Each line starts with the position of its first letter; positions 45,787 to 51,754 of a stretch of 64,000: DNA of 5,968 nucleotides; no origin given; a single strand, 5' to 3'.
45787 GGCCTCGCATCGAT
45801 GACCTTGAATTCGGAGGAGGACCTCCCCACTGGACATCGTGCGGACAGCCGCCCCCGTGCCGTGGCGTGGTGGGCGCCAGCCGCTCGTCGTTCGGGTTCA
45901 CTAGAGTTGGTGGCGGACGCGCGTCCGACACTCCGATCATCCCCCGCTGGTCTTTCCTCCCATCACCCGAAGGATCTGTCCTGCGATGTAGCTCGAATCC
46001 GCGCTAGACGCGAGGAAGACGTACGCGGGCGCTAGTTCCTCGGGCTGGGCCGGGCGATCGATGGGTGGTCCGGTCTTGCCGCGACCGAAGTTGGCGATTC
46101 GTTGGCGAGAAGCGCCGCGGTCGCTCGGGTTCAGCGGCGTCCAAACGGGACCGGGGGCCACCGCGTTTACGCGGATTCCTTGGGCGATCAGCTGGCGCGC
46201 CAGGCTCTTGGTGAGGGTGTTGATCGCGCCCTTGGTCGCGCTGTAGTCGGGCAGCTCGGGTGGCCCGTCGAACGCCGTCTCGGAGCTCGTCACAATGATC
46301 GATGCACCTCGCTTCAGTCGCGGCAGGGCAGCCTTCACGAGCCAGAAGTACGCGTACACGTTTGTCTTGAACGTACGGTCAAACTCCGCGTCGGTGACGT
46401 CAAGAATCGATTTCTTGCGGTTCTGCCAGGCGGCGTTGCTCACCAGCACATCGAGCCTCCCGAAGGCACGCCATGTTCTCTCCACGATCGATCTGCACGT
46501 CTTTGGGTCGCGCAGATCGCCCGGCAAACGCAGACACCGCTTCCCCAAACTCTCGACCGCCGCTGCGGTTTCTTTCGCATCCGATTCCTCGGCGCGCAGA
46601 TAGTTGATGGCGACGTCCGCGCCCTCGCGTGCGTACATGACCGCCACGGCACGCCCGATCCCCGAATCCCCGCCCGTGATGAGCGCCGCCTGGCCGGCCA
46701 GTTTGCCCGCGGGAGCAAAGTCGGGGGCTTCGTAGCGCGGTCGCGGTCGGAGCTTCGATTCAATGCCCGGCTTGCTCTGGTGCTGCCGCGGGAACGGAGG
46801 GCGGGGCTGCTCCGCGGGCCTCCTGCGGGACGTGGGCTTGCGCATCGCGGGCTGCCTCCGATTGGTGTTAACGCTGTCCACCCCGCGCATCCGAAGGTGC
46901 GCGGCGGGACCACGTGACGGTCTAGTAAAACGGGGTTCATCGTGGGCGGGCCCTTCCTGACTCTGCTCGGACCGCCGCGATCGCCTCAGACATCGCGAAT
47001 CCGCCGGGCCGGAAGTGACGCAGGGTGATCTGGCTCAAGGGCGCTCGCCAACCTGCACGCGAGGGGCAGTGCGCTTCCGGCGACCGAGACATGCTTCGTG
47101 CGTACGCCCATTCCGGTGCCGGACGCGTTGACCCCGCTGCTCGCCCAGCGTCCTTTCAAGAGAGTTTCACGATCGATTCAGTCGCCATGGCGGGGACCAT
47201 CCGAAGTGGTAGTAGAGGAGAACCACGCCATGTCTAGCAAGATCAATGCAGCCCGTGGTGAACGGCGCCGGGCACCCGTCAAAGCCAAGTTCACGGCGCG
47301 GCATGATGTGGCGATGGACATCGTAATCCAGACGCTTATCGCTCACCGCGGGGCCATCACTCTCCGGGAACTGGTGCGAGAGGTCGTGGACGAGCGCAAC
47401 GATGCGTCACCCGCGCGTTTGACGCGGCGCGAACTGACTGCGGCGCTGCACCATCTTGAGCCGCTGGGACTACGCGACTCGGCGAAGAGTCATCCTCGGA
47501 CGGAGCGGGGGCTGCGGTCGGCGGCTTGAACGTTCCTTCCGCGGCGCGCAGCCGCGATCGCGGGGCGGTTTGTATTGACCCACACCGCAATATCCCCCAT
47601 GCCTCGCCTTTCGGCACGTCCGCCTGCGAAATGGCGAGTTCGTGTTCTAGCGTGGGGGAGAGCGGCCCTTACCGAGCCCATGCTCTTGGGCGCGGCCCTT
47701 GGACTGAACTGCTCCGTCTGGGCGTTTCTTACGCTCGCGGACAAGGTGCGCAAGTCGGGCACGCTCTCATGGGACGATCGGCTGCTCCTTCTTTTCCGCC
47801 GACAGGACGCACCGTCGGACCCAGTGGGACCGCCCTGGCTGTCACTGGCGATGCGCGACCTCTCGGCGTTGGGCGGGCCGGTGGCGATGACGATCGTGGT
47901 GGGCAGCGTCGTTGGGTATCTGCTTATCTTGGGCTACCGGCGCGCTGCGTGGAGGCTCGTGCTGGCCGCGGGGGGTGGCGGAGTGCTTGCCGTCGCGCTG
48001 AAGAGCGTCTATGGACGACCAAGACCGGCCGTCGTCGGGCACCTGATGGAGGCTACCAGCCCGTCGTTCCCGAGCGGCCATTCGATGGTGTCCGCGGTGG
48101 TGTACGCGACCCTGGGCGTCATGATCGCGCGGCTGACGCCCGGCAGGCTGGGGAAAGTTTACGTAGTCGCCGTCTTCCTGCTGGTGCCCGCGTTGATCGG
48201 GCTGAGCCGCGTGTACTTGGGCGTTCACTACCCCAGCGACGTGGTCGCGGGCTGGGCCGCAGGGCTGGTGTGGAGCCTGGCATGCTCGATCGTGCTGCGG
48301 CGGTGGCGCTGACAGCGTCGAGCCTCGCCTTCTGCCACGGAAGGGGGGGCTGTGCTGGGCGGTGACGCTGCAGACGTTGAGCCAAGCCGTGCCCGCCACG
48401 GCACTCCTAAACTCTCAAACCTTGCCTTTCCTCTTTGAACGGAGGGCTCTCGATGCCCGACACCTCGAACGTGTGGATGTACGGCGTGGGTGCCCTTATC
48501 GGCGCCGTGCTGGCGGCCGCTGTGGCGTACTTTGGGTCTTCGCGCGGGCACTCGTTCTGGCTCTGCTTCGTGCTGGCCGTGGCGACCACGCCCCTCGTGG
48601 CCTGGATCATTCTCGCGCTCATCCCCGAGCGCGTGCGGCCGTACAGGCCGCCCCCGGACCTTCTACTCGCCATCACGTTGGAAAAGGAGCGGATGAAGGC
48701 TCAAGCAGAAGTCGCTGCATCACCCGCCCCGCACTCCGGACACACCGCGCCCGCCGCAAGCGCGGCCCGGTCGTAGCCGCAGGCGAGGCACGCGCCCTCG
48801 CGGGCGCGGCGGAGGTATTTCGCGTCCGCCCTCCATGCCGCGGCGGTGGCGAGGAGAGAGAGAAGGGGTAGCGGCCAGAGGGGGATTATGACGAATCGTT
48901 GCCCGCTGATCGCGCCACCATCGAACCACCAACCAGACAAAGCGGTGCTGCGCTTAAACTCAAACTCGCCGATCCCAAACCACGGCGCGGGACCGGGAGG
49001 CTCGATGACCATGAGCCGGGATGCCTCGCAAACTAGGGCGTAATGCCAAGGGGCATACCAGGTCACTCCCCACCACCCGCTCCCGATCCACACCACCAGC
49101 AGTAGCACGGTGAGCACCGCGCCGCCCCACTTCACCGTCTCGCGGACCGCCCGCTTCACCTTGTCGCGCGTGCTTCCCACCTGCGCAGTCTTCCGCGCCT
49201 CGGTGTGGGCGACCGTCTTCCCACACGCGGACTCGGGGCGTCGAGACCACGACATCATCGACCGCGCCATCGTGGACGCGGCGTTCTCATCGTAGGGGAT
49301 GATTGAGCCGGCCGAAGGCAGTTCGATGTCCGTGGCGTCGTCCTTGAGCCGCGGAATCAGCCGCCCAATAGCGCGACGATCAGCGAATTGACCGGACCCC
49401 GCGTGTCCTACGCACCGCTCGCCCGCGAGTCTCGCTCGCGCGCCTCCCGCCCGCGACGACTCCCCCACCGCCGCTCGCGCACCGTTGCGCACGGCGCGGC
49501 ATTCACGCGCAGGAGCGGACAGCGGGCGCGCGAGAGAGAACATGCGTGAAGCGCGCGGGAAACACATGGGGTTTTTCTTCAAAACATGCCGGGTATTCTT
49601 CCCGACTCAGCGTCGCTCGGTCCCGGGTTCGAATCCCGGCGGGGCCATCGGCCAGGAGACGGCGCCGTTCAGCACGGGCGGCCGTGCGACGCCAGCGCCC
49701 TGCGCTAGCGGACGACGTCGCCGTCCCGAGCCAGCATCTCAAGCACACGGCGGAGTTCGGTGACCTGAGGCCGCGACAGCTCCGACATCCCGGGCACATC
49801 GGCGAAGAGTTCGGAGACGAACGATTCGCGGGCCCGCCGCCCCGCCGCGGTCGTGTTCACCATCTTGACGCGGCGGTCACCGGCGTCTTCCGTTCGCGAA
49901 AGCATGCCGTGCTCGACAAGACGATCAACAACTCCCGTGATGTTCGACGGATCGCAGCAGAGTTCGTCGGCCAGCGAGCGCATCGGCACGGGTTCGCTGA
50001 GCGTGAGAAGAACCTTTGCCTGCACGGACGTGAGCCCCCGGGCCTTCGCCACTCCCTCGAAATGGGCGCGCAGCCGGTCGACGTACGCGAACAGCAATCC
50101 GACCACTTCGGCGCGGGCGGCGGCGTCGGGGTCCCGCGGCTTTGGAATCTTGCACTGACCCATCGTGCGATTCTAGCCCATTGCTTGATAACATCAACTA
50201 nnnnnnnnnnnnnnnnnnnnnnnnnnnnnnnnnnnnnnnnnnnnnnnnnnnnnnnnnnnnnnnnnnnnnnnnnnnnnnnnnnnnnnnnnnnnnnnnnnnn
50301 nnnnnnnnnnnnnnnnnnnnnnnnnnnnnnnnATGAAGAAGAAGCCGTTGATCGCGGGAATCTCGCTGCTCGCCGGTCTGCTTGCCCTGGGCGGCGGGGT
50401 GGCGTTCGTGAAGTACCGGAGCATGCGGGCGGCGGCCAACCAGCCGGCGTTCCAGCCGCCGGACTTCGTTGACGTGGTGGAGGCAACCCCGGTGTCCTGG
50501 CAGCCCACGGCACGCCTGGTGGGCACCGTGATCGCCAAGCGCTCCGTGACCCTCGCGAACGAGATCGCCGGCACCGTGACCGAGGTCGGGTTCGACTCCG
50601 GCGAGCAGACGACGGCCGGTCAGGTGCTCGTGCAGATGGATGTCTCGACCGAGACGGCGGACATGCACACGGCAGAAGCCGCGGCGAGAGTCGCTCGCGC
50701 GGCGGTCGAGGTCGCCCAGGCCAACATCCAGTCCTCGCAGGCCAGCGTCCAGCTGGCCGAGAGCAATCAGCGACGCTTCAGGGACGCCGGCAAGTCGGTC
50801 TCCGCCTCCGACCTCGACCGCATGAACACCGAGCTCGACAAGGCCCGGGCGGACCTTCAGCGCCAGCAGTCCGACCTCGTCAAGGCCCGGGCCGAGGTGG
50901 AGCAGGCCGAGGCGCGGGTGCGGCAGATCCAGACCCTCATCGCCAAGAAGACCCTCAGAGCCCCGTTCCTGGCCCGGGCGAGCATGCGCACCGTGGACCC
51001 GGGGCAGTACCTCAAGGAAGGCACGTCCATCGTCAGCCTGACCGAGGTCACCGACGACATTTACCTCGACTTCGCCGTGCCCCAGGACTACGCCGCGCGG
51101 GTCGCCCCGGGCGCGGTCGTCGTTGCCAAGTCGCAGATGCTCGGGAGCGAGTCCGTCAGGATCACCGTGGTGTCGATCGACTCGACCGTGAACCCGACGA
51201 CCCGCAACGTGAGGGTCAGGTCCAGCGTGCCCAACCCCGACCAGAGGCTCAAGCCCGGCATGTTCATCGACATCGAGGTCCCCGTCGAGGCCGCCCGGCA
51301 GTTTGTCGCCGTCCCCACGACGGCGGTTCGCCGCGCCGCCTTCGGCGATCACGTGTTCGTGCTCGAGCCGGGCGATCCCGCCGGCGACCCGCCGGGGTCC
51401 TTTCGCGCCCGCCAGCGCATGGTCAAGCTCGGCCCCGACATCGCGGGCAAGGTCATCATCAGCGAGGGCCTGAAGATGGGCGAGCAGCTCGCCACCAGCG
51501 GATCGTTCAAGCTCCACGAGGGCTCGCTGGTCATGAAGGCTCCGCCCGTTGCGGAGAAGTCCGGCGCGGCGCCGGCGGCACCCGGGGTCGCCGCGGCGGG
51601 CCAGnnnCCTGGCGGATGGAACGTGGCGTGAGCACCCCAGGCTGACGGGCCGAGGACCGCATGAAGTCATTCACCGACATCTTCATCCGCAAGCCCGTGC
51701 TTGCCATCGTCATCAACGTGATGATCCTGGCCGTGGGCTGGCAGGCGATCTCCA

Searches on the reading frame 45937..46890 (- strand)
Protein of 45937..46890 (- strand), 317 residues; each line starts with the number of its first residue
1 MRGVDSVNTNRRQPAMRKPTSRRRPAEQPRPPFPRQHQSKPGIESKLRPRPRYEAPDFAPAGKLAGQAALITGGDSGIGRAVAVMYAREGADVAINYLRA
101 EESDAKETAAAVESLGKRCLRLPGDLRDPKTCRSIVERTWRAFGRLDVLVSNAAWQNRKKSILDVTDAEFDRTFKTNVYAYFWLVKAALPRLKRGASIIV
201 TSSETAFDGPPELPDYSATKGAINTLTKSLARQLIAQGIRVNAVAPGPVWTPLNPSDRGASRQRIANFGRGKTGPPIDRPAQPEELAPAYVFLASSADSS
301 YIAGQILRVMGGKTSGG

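Call 10: search_protein_families(library=pfam, proteins=[window:45937-46890:-], max_evalue=0.01)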
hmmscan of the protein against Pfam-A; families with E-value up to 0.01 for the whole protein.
window:45937-46890:- (317 aa): 4 families
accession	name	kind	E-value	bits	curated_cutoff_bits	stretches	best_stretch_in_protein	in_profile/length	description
PF13561.12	adh_short_C2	-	4.3e-55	187.3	27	1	75-313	5-235/236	Enoyl-(Acyl carrier protein) reductase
PF00106.31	adh_short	-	3.2e-47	161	26.6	1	68-256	2-189/195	short chain dehydrogenase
PF08659.16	KR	-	6.5e-12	46.2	22.6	1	69-247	3-176/180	KR domain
PF23441.1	SDR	-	7.9e-06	25.9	27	1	61-293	2-238/258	SDR-like rossmann domain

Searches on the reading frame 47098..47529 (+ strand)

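Call 30: search_protein_families(library=pfam, proteins=[window:47098-47529:+], max_evalue=5)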
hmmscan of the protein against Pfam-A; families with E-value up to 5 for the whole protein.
window:47098-47529:+ (143 aa): 2 families
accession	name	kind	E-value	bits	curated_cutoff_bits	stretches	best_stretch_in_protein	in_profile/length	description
PF09661.15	DUF2398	-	0.0076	15.8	26.9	1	38-125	42-135/363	Protein of unknown function (DUF2398)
PF24035.1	DUF7344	-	0.064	14.1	27.8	1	76-119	12-54/76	Domain of unknown function (DUF7344)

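Call 54: search_protein_families(library=phrogs, proteins=[window:47098-47529:+], max_evalue=0.01)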
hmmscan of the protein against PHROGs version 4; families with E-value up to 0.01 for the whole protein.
window:47098-47529:+ (143 aa): 1 family
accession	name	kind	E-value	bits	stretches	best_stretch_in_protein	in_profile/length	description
phrog_1286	-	unknown function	0.0024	19.1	1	72-103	25-56/58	-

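Call 66: search_protein_families(library=ncbifam, proteins=[window:47098-47529:+], max_evalue=0.001)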
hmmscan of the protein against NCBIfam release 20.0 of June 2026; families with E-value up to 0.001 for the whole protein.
window:47098-47529:+ (143 aa): 0 families

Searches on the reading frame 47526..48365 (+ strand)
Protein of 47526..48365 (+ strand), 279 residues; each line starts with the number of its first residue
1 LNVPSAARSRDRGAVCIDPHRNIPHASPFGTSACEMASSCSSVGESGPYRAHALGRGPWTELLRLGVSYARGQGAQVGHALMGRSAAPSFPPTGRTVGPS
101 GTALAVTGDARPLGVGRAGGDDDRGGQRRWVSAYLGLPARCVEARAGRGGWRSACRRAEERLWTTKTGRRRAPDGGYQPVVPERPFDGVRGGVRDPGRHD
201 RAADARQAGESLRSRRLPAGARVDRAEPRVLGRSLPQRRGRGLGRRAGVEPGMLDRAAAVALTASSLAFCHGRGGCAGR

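Call 10: search_protein_families(library=pfam, proteins=[window:47526-48365:+], max_evalue=0.01)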
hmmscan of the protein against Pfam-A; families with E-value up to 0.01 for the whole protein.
window:47526-48365:+ (279 aa): 0 families

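Call 30: search_protein_families(library=pfam, proteins=[window:47526-48365:+], max_evalue=5)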
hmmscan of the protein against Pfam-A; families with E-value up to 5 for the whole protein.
window:47526-48365:+ (279 aa): 0 families

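Call 53: search_protein_families(library=pfam, proteins=[window:47575-48312:+], max_evalue=0.1)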
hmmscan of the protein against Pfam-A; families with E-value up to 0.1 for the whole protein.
window:47575-48312:+ (245 aa): 2 families
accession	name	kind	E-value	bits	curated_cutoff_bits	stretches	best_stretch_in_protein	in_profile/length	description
PF01569.27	PAP2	-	7.5e-24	84.4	27.2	1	125-242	2-126/130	PAP2 superfamily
PF14378.12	PAP2_3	-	8.3e-07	29.4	27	1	154-232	116-186/190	PAP2 superfamily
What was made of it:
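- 47575..48312 (+): PAP2 phosphatase-family membrane protein. PF01569, 84.4 bits (call 53).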

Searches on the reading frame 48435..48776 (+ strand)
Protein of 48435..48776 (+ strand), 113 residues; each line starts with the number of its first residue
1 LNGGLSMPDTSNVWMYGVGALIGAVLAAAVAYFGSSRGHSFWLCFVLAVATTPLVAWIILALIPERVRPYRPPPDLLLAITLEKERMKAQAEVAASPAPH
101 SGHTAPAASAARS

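Call 11: search_protein_families(library=pfam, proteins=[window:48435-48776:+], max_evalue=0.01)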
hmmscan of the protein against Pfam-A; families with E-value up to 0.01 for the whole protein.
window:48435-48776:+ (113 aa): 1 family
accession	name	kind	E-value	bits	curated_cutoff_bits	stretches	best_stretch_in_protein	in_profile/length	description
PF07690.21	MFS_1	-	0.0018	17.7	33.4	1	14-69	128-182/347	Major Facilitator Superfamily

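Call 54: search_protein_families(library=phrogs, proteins=[window:48435-48776:+], max_evalue=0.01)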
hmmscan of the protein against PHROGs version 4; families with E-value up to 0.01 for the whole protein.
window:48435-48776:+ (113 aa): 0 families

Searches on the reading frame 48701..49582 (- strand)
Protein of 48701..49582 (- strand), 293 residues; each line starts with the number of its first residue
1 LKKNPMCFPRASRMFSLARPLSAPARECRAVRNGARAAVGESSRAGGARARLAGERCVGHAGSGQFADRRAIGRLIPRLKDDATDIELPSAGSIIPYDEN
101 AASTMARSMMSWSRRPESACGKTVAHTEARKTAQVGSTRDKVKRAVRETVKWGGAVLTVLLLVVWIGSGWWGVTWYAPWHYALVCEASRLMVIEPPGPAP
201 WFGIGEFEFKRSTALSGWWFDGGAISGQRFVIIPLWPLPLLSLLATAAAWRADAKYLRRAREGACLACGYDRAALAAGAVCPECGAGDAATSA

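Call 11: search_protein_families(library=pfam, proteins=[window:48701-49582:-], max_evalue=0.01)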
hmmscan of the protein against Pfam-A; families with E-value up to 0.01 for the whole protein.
window:48701-49582:- (293 aa): 0 families

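Call 30: search_protein_families(library=pfam, proteins=[window:48701-49582:-], max_evalue=5)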
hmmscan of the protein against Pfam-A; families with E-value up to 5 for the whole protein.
window:48701-49582:- (293 aa): 3 families
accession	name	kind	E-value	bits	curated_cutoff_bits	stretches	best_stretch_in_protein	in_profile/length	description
PF11271.13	PorA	-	0.12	12.1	29.5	1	89-165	217-295/297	Porin PorA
PF21349.2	RUBY_RBDX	-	0.26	11.2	26.5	1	265-288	3-26/30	Rubrerythrin, rubredoxin-like domain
PF09526.16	DUF2387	-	2.7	8.5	25.9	1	276-289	6-19/72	Probable metal-binding protein (DUF2387)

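Call 54: search_protein_families(library=phrogs, proteins=[window:48701-49582:-], max_evalue=0.01)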
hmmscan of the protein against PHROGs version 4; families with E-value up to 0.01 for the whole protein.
window:48701-49582:- (293 aa): 0 families

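Call 66: search_protein_families(library=ncbifam, proteins=[window:48701-49582:-], max_evalue=0.001)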
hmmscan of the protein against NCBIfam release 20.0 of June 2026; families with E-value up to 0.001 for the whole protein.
window:48701-49582:- (293 aa): 0 families
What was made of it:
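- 48701..49582 (-): Membrane protein with a C-terminal CxxC...CxxC zinc-ribbon, the last gene before the fragment. No family hit (calls 11, 30, 54, 66).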

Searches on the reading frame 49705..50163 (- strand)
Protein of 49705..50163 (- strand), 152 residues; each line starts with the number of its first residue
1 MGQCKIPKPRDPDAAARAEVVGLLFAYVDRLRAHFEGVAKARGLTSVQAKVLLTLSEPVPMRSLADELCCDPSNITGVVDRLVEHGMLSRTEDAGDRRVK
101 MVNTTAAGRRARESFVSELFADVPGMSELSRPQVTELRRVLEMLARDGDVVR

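Call 11: search_protein_families(library=pfam, proteins=[window:49705-50163:-], max_evalue=0.01)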
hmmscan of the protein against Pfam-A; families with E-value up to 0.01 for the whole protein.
window:49705-50163:- (152 aa): 5 families
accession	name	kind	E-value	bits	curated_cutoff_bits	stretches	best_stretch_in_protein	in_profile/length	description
PF01047.28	MarR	-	9.9e-12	45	24.6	1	44-99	1-58/59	MarR family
PF12802.13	MarR_2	-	1.6e-05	25.4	27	1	47-98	6-60/61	MarR family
PF13463.12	HTH_27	-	1.8e-05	25.3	22.2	1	44-108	1-68/68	Winged helix DNA-binding domain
PF25212.1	HVO_A0114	-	0.002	18.3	27.6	1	55-99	33-77/84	HVO_A0114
PF22381.2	Staph_reg_Sar_Rot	-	0.0031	18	27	1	36-109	4-79/85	Transcriptional regulator SarA/Rot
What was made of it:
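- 49705..50163 (-): MarR regulator, the first gene of the right flank (MarR, membrane-fusion protein and RND pump, conserved in relatives). PF01047 (call 11).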

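Call 15: find_encoding_contigs(protein=window:49705-50163:-, flank=10000, max_places=10)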
Protein window:49705-50163:- (152 aa): no gene with exactly this product is on record in the collection.

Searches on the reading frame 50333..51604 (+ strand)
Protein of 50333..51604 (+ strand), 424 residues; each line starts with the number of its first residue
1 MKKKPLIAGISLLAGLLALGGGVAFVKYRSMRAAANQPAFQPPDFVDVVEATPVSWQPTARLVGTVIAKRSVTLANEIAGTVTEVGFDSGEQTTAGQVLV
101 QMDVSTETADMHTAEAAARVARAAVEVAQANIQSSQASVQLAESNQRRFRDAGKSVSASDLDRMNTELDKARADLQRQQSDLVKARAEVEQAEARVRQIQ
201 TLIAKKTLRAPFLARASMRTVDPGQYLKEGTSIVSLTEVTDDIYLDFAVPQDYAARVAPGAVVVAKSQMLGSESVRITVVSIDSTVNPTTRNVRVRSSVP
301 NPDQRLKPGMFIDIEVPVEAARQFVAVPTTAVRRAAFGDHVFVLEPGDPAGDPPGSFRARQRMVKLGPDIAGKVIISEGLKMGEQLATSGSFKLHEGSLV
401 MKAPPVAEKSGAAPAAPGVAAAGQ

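Call 16: find_related_loci(query=window:50333-51604:+, collection=genome_contigs, flank=10000)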
Query seq(424 aa) (424 aa) in genome_contigs; peptide patterns used: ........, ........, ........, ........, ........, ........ (x = any residue, [..] = any of these).
154 stretches matched a pattern; 5 encode a relative of the query (tblastn E <= 1e-3); 5 distinct loci.
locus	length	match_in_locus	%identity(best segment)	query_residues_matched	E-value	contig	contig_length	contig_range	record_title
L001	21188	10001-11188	58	22-424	9e-152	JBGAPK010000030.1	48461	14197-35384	MAG: Phycisphaerales bacterium isolate MAG_MBR_H10.26 MBRH10-26_opera_contig_2754, whole genome shotgun sequence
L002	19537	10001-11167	48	1-405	2e-116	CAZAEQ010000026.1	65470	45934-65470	MAG TPA_asm: uncultured Phycisphaeraceae bacterium isolate SRP302447_co4_775 genome assembly, contig: NODE_1378_length_6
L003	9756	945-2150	71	1-402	2e-175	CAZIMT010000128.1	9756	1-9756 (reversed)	MAG TPA_asm: uncultured Phycisphaeraceae bacterium isolate SRP128246_co1_508 genome assembly, contig: NODE_17737_length_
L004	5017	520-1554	27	42-421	9e-22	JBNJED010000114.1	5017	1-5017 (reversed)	MAG: Pseudomonadota bacterium isolate Y23_30dBSd4.bin.76 NODE_14816_length_5017_cov_32.360919, whole genome shotgun sequ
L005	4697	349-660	34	279-392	7e-15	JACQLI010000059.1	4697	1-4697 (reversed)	MAG: Candidatus Omnitrophota bacterium isolate NC_groundwater_1199_Ag_S-0.1um_47_39 S_p1_S3_coassembly_k141_1482896, who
